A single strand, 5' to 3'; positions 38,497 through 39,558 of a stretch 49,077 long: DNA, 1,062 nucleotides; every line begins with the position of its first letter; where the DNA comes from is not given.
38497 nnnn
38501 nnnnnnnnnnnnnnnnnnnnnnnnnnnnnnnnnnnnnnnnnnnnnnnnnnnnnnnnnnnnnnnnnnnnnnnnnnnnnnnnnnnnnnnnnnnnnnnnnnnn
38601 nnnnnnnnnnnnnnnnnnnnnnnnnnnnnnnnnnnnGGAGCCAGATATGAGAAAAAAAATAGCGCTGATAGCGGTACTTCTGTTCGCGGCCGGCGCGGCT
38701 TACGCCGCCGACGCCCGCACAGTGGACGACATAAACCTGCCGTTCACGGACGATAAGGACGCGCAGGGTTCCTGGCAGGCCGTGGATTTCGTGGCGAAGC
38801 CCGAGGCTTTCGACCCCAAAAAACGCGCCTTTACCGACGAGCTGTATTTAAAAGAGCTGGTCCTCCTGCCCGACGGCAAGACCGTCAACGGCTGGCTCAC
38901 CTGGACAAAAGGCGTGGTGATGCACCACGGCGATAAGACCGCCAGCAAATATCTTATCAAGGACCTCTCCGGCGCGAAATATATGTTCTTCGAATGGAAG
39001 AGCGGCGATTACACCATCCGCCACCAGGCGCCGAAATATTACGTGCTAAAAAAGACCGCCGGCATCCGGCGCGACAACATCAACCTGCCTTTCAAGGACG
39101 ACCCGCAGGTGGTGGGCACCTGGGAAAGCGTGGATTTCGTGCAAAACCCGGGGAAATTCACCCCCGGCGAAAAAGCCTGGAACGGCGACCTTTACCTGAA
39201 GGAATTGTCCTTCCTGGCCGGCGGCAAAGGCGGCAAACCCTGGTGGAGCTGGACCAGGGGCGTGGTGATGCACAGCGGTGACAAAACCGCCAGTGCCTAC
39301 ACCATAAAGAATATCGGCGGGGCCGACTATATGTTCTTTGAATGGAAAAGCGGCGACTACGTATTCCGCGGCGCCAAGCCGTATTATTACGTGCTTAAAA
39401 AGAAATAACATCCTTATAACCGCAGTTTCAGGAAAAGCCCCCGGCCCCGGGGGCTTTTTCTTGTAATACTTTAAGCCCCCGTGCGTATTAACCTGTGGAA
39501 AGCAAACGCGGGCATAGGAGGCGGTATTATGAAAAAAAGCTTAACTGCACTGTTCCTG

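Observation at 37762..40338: ECF sigma / minimal anti-sigma operon whose dedicated output is two paralogous secreted proteins made of four copies of an unrecognised ~110-aa domain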

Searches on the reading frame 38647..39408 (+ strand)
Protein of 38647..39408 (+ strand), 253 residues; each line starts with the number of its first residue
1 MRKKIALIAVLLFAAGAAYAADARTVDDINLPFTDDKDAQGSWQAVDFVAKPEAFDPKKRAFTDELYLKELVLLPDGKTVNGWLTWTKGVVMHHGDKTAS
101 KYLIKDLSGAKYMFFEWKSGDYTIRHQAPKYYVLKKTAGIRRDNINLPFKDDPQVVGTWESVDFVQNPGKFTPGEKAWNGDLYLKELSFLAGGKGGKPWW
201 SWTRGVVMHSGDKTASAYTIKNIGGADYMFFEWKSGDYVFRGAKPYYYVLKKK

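Call 3: search_protein_families(library=pfam, proteins=[window:38647-39408:+], max_evalue=1)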
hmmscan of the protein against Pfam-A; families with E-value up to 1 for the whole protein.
window:38647-39408:+ (253 aa): 2 families
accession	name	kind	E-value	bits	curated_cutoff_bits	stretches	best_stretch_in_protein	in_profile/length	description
PF07935.16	SSV1_ORF_D-335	-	0.01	16.6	22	1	117-135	2-20/68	ORF D-335-like protein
PF22904.2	NOMO1-like_2nd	-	0.11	13.1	27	0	108-146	42-80/90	BOS complex subunit NOMO1-like, second beta sandwich domain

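Call 4: search_protein_families(library=ncbifam, proteins=[window:38647-39408:+], max_evalue=1)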
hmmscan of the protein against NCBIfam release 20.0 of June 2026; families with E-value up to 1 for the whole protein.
window:38647-39408:+ (253 aa): 2 families
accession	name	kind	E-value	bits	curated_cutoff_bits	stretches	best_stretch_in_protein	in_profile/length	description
NF043011.1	CytC7_Geobact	equivalog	0.033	14.7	120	1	1-27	1-27/89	cytochrome c7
NF051463.1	Rv1815_serprot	equivalog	0.1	12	175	0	80-107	131-158/190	Rv1815 family serine proteinase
